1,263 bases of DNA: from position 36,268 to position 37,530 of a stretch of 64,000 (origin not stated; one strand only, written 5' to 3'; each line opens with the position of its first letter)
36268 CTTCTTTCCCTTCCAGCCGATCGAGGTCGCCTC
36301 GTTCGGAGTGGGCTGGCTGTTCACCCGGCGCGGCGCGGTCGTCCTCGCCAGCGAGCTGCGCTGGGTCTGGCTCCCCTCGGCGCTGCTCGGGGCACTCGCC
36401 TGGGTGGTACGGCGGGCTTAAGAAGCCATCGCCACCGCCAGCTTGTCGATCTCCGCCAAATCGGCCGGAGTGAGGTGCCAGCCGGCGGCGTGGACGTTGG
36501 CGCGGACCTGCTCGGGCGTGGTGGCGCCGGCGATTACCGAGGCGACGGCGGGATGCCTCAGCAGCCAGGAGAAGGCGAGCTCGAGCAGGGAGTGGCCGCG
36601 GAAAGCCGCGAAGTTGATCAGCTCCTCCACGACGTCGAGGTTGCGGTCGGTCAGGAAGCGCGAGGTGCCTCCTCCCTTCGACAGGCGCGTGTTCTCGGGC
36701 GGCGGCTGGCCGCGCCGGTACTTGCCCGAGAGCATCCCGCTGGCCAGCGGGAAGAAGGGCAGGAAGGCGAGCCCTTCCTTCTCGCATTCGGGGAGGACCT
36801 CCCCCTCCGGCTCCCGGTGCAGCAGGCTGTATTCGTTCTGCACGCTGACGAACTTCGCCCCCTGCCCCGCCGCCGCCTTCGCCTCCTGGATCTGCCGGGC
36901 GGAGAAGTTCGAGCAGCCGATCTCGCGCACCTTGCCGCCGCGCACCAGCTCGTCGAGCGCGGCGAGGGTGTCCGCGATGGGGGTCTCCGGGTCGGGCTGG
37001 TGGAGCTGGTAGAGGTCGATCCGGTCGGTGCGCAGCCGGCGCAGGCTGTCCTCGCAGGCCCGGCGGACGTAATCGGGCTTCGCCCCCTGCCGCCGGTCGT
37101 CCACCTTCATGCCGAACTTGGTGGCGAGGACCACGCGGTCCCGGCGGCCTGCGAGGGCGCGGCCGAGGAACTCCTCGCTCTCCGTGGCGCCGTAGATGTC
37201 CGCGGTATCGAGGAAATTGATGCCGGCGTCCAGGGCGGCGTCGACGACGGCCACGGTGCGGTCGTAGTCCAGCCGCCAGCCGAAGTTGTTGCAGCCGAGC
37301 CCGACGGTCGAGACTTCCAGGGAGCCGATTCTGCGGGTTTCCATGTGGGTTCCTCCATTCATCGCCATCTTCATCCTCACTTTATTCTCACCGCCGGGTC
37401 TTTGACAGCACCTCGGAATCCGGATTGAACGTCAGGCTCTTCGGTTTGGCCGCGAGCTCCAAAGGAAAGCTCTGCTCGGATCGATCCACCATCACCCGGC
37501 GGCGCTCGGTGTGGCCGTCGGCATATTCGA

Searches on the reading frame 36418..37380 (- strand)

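Call 47: search_protein_families(library=pfam, proteins=[window:36418-37380:-], max_evalue=0.001)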
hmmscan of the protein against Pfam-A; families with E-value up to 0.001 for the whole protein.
window:36418-37380:- (320 aa): 1 family
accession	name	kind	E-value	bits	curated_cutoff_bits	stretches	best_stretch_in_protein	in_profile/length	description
PF00248.27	Aldo_ket_red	-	7.1e-80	268.6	24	1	26-314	2-289/291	Aldo/keto reductase family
